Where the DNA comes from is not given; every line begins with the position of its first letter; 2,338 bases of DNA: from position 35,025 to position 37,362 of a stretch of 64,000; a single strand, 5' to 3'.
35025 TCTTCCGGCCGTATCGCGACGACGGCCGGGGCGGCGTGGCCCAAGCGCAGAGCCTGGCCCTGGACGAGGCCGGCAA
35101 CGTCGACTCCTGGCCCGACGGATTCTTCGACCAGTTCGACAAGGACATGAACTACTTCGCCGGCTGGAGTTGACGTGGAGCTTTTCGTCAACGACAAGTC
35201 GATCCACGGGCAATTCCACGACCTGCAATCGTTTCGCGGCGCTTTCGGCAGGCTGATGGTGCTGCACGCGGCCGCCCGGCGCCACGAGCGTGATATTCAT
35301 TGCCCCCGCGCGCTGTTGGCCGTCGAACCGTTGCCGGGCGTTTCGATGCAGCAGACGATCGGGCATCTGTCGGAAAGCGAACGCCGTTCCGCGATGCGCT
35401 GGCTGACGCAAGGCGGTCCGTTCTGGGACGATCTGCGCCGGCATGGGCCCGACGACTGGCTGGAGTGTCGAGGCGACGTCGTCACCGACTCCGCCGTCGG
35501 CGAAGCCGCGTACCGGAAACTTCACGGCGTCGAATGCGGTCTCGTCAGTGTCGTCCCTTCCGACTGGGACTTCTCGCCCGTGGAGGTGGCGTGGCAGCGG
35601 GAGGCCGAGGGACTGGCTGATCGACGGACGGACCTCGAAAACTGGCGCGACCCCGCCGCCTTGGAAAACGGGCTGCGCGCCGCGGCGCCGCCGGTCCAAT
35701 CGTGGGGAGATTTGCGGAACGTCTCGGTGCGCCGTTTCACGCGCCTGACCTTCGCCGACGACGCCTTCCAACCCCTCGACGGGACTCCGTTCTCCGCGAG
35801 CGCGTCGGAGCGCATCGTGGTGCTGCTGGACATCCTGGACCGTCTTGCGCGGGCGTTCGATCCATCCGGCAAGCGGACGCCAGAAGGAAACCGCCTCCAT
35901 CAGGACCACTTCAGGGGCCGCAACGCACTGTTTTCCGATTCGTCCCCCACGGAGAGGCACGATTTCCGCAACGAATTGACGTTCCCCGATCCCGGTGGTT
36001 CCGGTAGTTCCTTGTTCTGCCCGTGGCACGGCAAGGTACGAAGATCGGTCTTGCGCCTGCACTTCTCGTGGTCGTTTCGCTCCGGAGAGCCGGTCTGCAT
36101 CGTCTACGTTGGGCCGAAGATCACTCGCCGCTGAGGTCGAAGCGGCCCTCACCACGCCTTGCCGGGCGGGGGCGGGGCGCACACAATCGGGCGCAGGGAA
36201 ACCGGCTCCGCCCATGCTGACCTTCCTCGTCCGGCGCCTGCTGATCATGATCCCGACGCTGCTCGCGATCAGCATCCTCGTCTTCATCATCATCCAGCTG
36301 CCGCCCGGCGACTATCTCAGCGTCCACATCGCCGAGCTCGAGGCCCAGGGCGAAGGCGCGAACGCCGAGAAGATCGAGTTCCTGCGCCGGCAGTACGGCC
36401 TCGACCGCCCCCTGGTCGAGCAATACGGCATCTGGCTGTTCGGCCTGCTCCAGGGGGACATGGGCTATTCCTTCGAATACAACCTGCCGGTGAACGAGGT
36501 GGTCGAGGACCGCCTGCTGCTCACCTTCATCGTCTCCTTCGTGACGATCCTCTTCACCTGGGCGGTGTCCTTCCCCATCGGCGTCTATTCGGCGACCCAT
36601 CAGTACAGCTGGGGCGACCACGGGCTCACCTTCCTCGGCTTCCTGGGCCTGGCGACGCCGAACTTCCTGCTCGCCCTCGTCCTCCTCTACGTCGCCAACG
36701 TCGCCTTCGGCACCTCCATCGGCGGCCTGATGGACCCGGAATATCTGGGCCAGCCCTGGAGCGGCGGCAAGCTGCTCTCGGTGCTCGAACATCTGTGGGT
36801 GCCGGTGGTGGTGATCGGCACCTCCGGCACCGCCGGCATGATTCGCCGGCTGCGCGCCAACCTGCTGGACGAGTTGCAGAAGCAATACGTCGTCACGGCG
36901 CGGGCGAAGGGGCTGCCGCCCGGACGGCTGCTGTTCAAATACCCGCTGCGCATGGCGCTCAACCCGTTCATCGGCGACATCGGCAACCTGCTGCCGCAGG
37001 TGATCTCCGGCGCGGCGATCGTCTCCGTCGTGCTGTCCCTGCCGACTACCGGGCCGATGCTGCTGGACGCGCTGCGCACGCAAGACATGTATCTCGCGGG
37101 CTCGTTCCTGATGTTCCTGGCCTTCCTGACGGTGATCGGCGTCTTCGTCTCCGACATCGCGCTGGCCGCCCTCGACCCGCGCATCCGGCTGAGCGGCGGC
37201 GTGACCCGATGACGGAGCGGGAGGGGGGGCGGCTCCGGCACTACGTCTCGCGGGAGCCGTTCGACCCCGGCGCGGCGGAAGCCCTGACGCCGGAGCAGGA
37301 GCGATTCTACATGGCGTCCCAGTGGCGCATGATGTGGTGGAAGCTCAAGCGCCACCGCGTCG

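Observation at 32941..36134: Translationally coupled cassette of a DUF262 protein, an ABC-type AAA ATPase with a DUF3696-like tail, and a 319-aa unknown protein: a candidate modification-dependent or abortive defense system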

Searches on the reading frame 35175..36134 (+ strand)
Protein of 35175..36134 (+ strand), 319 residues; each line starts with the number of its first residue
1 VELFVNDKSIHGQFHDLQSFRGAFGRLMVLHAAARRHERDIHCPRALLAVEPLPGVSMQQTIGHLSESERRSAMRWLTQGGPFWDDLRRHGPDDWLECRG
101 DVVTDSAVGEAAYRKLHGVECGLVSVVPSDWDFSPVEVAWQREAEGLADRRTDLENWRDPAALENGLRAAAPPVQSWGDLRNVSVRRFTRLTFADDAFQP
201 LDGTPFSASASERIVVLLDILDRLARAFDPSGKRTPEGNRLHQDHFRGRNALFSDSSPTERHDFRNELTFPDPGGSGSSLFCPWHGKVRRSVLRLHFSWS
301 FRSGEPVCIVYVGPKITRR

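Call 7: search_protein_families(library=pfam, proteins=[window:35175-36134:+], max_evalue=0.1)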
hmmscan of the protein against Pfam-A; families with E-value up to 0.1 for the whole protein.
window:35175-36134:+ (319 aa): 0 families

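Call 8: search_protein_families(library=padloc, proteins=[window:35175-36134:+], max_evalue=0.1)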
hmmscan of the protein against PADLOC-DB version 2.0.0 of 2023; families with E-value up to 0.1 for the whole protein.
window:35175-36134:+ (319 aa): 9 families
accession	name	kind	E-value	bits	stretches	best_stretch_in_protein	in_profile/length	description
PDLC03896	NsnC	-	1e-105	351.8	1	1-319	1-319/319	-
PDLC03879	NsnC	-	3.1e-14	51.3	1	1-317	3-304/305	-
PDLC03889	NsnC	-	7.2e-08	30.4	1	1-131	1-137/269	-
PDLC03891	NsnC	-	2e-07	28.8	1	1-138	1-139/284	-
PDLC03914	NsnC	-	2.1e-06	25.3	1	18-300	18-295/314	-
PDLC03887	NsnC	-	2.2e-06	25.3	1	161-316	162-307/308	-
PDLC03886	NsnC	-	0.00058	17.3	1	2-115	2-119/293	-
PDLC03900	NsnC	-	0.012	13.2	1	82-136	89-139/272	-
PDLC03883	NsnC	-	0.025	12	1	1-35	1-35/273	-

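Call 9: search_protein_families(library=ncbifam, proteins=[window:35175-36134:+], max_evalue=0.1)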
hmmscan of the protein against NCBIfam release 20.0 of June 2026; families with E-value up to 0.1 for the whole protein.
window:35175-36134:+ (319 aa): 0 families

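Call 15: find_homologous_proteins(query=window:35175-36134:+)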
Query window:35175-36134:+ (319 aa): 1096 proteins with E <= 0.001 among 7784 candidates; the best 120 are listed.
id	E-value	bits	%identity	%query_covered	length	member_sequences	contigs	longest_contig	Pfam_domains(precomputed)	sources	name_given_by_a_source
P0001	1.3e-203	694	94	100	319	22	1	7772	-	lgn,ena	-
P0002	2.9e-188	643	86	100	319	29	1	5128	-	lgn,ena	-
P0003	3.8e-187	640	87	100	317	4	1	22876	-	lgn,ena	-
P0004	1.5e-175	601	82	100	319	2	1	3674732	-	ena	-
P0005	2.5e-142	492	65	100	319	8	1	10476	-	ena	-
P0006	8.4e-139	481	66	100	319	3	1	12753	-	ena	-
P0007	2.3e-138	479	64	100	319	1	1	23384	-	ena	-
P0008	7.5e-137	474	63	100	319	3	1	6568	-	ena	-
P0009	1.0e-136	474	64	100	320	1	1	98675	-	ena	-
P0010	1.4e-136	473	64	100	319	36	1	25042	-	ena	-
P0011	3.3e-136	472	65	100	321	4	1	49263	-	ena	-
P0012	4.7e-136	472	63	100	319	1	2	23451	-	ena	-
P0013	5.9e-136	471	63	100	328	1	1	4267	-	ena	-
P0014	6.3e-136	471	64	100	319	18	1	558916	-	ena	-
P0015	7.2e-136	471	65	100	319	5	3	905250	-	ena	-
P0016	9.9e-136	470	64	100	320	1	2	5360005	-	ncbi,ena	-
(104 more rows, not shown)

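Call 19: find_encoding_contigs(protein=P0004, flank=8000, max_places=3)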
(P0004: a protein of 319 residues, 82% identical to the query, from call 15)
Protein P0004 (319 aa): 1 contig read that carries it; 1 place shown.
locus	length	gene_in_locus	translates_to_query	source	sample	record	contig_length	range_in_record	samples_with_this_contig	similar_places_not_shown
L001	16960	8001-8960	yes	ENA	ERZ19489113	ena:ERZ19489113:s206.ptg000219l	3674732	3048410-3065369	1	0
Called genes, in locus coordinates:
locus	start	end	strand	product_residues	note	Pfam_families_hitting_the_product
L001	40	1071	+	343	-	PF04255:DUF433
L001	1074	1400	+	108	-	PF18480:DUF5615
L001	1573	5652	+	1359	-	PF07669:Eco57I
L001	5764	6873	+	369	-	PF03235:GmrSD_N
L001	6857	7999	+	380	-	PF11398:DUF2813 (faint), PF13175:AAA_15 (weak), PF13304:AAA_21, PF13175:AAA_15, PF12476:DUF3696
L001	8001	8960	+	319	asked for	-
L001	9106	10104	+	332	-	PF19300:BPD_transp_1_N, PF00528:BPD_transp_1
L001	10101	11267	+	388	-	PF12911:OppC_N, PF00528:BPD_transp_1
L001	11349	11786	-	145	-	PF00903:Glyoxalase, PF18029:Glyoxalase_6 (weak)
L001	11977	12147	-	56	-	-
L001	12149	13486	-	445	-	PF07219:HemY_N, PF13428:TPR_14 (faint), PF14559:TPR_19 (faint)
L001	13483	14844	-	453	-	PF09731:Mitofilin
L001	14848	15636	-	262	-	PF02602:HEM4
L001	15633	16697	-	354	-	PF01379:Porphobil_deam, PF03900:Porphobil_deamC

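Call 20: find_encoding_contigs(protein=P0016, flank=8000, max_places=3)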
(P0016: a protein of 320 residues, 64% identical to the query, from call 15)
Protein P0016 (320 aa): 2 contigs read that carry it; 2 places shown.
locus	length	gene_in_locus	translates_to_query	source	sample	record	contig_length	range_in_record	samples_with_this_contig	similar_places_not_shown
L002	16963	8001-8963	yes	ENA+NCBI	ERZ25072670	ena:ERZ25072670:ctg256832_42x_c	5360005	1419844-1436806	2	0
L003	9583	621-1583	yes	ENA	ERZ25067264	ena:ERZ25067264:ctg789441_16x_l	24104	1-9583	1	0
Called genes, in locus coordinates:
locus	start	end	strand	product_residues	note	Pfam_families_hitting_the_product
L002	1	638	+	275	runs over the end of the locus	-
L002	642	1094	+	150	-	-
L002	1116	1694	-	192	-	PF01227:GTP_cyclohydroI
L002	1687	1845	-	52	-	-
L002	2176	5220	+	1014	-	PF04465:DUF499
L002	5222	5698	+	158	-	PF24728:DUF7680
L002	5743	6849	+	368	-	PF03235:GmrSD_N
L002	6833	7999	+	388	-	PF02463:SMC_N (faint), PF11398:DUF2813 (faint), PF13175:AAA_15, PF13304:AAA_21, PF13175:AAA_15, PF12476:DUF3696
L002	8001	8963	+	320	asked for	-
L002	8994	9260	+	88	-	PF24728:DUF7680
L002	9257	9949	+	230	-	-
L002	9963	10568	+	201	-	-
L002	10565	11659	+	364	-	PF00753:Lactamase_B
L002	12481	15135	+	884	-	PF00270:DEAD (weak), PF04851:ResIII (weak), PF13307:Helicase_C_2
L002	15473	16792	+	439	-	PF02463:SMC_N, PF11398:DUF2813 (faint), PF13175:AAA_15, PF13476:AAA_23, PF13304:AAA_21, PF13175:AAA_15 (weak)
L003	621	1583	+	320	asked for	-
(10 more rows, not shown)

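Call 23: find_related_loci(query=A1, collection=genome_contigs, flank=7000)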
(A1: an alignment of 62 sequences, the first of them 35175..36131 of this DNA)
Query A1 (319 aa) in genome_contigs; peptide patterns used: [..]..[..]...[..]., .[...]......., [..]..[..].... (x = any residue, [..] = any of these).
398 stretches matched a pattern; 364 encode a relative of the query (tblastn E <= 1e-3); the best 80 are kept; 80 distinct loci.
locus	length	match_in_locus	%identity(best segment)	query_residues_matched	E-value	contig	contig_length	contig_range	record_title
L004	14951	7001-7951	86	1-317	0e+0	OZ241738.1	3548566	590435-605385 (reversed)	MAG: Alphaproteobacteria bacterium isolate d8927372-aabd-44cb-9c9e-7bd42c52962c genome assembly, chromosome: 1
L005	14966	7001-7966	64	1-319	6e-137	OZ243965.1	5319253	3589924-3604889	MAG: Bryobacterales bacterium isolate d9fe4927-0271-4d34-8a35-7101854e6c69 genome assembly, chromosome: 1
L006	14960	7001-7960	64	1-319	6e-137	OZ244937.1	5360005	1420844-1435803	MAG: Candidatus Latescibacterota bacterium isolate 1c493fcc-a489-4500-a9bd-4f4019e95c1e genome assembly, chromosome: 1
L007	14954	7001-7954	63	1-318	1e-134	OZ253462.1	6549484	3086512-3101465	MAG: Candidatus Latescibacterota bacterium isolate 85c596c4-e601-42f5-bc00-22a25924bb3e genome assembly, chromosome: 1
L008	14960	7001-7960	63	1-319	3e-134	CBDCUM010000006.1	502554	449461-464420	MAG: Rhodobacterales bacterium isolate 54aa7a54-9c23-45b2-b241-321a049084e4 genome assembly, contig: contig_6, whole gen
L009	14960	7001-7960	63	1-319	8e-133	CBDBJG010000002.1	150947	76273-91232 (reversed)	MAG: Vicinamibacterales bacterium isolate eeb0043e-0032-4cf8-a264-719f6bba5173 genome assembly, contig: contig_2, whole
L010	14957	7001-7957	61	1-319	3e-132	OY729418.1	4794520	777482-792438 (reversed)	MAG: Paracoccaceae bacterium isolate 54c0c81b-ab6a-46d8-a0b5-11567dc3f75d genome assembly, chromosome: 1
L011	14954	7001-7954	62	1-319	5e-132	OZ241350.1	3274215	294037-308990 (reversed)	MAG: Alphaproteobacteria bacterium isolate 81bb0e76-f755-4ee3-a3aa-f420175a6091 genome assembly, chromosome: 1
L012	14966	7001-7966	63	1-319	1e-131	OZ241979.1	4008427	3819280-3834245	MAG: uncultured Candidatus Binatia bacterium isolate 9577865d-1fdf-407d-8016-5da360aaf3ec genome assembly, chromosome: 1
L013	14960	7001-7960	63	1-319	7e-132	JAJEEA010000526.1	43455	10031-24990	MAG: Vicinamibacteria bacterium isolate p16x33bins.71 k141_552557, whole genome shotgun sequence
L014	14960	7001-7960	63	1-319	2e-131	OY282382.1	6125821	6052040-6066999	MAG: uncultured Vicinamibacterales bacterium isolate e65da963-7c29-4b68-91ce-224fd25ea74c genome assembly, chromosome: 1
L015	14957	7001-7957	62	1-319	8e-131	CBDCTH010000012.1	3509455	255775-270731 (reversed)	MAG: Gammaproteobacteria bacterium isolate a8af13e8-0241-4292-a4be-8c867e9427f0 genome assembly, contig: contig_12, whol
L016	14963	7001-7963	61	1-319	8e-131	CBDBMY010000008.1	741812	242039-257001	MAG: Vicinamibacterales bacterium isolate 1d7dac56-2cc5-4fd2-8ca4-0117aeca4273 genome assembly, contig: contig_8, whole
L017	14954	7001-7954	63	1-319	4e-129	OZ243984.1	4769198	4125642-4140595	MAG: uncultured Candidatus Binatia bacterium isolate 31174faa-af5d-46df-8d7f-4a8f69c76524 genome assembly, chromosome: 1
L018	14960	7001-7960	61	1-319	2e-129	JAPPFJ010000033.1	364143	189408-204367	MAG: Gemmatimonadota bacterium isolate RHO1_bin_28 NODE_12_length_364143_cov_44.277532, whole genome shotgun sequence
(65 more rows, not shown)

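Call 24: predict_structure(alignment_id=A1)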
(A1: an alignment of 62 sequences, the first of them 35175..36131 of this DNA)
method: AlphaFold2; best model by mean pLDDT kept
length: 319 residues; sequences in the alignment: 62
mean_pLDDT: 89.1   pTM: 0.86
mean pLDDT of the five models: 89.1, 89.0, 87.9, 86.9, 86.9
residues with pLDDT >= 90: 202; 70-90: 100; 50-70: 15; < 50: 2
segments of 3 or more residues with pLDDT < 50: none
pLDDT, mean of each block of 10 residues (from residue 1): 92 92 91 92 82 91 83 72 61 87 91 89 94 96 78 97 94 91 94 96 90 93 95 92 87 92 94 88 88 91 93 86
secondary structure, 60 per line:
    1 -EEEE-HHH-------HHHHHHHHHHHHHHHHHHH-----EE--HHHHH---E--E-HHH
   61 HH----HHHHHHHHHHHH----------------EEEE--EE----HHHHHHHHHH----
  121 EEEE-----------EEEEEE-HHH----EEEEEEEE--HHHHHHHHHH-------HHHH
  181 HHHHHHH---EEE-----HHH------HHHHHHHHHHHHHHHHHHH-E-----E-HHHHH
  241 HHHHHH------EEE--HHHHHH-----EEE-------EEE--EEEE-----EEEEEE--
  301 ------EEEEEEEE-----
elements in order: E2-5 H17-35 H45-49 H58-62 H67-78 E95-98 H107-116 E121-124 E136-141 E150-157 H160-169 H177-187 E191-193 H208-226 H236-246 E253-255 H258-263 E269-271 E279-281 E284-287 E293-298 E307-314

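Call 50: search_solved_structures(query=A1, max_evalue=10)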
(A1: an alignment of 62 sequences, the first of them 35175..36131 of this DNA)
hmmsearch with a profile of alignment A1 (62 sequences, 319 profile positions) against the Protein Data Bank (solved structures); distinct sequences matched with E-value up to 10: 3.
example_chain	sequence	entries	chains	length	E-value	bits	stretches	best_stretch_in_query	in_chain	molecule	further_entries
8ii8_A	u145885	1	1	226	1.1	11.6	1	169-250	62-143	Chromoprotein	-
1z2k_A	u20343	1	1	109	1.7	10.9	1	122-159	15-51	Natural killer cell receptor 2B4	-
2ptt_B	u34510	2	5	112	1.8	10.8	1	121-159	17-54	Natural killer cell receptor 2B4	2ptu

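Call 61: fold_search(model_id=the predicted structure, library=pdb)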
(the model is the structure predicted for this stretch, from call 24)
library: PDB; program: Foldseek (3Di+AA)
matches with E <= 10: 38; with E <= 0.001: 0
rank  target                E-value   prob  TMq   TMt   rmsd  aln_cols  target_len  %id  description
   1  7w3i_B                1.9e+00  0.03  0.17  0.15  18.4       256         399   13  Structure of USP14-bound human 26S proteasome in substrate-inhibited state SB_USP14 (released 2022-05-18)
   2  6msb_B                3.0e+00  0.02  0.13  0.12  16.9       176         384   12  Cryo-EM structures and dynamics of substrate-engaged human 26S proteasome (released 2018-12-05)
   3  3aq1                  3.6e+00  0.02  0.09  0.08  19.4       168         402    8  Open state monomer of a group II chaperonin from methanococcoides burtonii (released 2011-09-14)
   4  9fqr_Gs               3.6e+00  0.02  0.09  0.06  18.7       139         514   12  96-nm repeat of axonemal doublet microtubules from bovine sperm (released 2025-03-26)
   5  8usb_B                4.1e+00  0.02  0.19  0.16  16.9       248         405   11  Non-substrate-engaged human 26S proteasome with Nub1/FAT10 bound to Rpn1 (released 2024-11-06)
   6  9b2k_P                4.3e+00  0.01  0.08  0.04  20.8       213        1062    6  SpCas9 with dual-guide RNA in open conformation (released 2025-03-26)
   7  8a57_D                4.3e+00  0.00  0.07  0.07  22.6       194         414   11  Cryo-EM structure of HflXr bound to the Listeria monocytogenes 50S ribosomal subunit. (released 2022-11-02)
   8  5uyz_D                4.9e+00  0.01  0.09  0.07  19.0       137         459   12  Structure of Human T-complex protein 1 subunit epsilon (CCT5) mutant His147Arg (released 2017-07-05)
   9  5ud8_B                4.9e+00  0.01  0.07  0.15   8.4        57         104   12  Crystal Structure of Mutant Ig-like Domain (released 2018-04-04)
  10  8pch_A                5.2e+00  0.03  0.09  0.12   5.7        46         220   11  CRYSTAL STRUCTURE OF PORCINE CATHEPSIN H DETERMINED AT 2.1 ANGSTROM RESOLUTION: LOCATION OF THE MINI-CHAIN C-TERMINAL  (released 1998-12-09)
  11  7wz3_D                5.2e+00  0.01  0.08  0.07  19.3       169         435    9  Cryo-EM structure of human TRiC-tubulin-S1 state (released 2023-02-22)
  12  9gtb_B                5.8e+00  0.05  0.11  0.10   5.6        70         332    7  Cryo-EM structure of Mouse PMCA-NPTN complex captured in E1-Ca state (released 2025-08-06)
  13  7nvn_b                5.8e+00  0.01  0.08  0.06  17.0       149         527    9  Human TRiC complex in closed state with nanobody and tubulin bound (released 2022-03-02)
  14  4kha_A                6.1e+00  0.01  0.12  0.11  15.5       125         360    8  Structural basis of histone H2A-H2B recognition by the essential chaperone FACT (released 2013-05-29)
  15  1ygr_A                6.1e+00  0.01  0.09  0.06  24.9       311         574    9  Crystal structure of the tandem phosphatase domain of RPTP CD45 (released 2005-02-22)
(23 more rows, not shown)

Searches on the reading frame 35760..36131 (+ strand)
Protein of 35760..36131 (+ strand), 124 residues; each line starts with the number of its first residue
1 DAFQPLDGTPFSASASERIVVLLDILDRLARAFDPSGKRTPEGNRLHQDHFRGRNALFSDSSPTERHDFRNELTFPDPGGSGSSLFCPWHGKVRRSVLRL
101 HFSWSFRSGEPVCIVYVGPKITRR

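Call 69: predict_structure(alignment_id=A4)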
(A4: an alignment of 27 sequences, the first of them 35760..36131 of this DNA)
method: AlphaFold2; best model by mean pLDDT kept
length: 124 residues; sequences in the alignment: 27
mean_pLDDT: 68.1   pTM: 0.54
mean pLDDT of the five models: 68.1, 66.8, 64.5, 61.7, 54.2
residues with pLDDT >= 90: 0; 70-90: 65; 50-70: 46; < 50: 13
segments of 3 or more residues with pLDDT < 50: 1-11
pLDDT, mean of each block of 10 residues (from residue 1): 41 62 76 83 78 60 69 67 72 68 76 73 53
secondary structure, 60 per line:
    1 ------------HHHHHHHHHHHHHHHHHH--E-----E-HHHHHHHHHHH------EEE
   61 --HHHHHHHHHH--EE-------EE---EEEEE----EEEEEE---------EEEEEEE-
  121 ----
elements in order: H13-30 H41-51 E58-60 H63-72 E89-93 E98-103 E113-119

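Call 71: search_protein_families(library=pfam, alignment_id=A4, max_evalue=10)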
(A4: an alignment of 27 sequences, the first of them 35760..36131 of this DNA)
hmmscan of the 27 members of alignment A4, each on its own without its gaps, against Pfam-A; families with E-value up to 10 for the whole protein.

A. member 1, window:35760-36131:+ (124 aa): 0 families

B. families by the number of members that match (of 27 scanned): 4 families
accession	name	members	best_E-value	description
PF09010.15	AsiA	2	0.012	Anti-Sigma Factor A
PF24612.2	Ig_TgrO1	1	0.1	TgrO1-like, immunoglobulin-like domain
PF09250.16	Prim-Pol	1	0.16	Bifunctional DNA primase/polymerase, N-terminal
PF21870.1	GP180_GOLD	1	0.23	GP180, GOLD domain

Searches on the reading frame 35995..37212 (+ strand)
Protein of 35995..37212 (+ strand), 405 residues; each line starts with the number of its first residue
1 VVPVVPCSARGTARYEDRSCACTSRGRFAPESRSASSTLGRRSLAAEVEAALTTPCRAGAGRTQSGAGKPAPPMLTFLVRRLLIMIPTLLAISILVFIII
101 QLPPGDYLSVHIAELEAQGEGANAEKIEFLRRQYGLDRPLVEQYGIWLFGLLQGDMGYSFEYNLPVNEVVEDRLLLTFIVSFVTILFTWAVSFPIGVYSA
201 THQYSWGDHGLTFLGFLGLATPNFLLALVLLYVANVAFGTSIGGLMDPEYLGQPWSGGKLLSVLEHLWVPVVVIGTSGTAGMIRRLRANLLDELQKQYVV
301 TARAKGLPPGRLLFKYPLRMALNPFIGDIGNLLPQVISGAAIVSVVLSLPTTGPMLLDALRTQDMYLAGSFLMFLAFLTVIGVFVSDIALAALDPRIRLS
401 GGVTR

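Call 42: search_protein_families(library=pfam, proteins=[window:35995-37212:+], max_evalue=0.0001)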
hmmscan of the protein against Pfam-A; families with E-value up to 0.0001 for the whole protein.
window:35995-37212:+ (405 aa): 2 families
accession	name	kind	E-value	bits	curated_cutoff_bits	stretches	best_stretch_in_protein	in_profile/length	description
PF00528.27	BPD_transp_1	-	2.4e-29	102.8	26.4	1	193-398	2-183/184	Binding-protein-dependent transport system inner membrane component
PF19300.4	BPD_transp_1_N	-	4.3e-11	43.4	23.8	1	74-177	1-110/114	Binding-prot-dependent transport system membrane comp, N-term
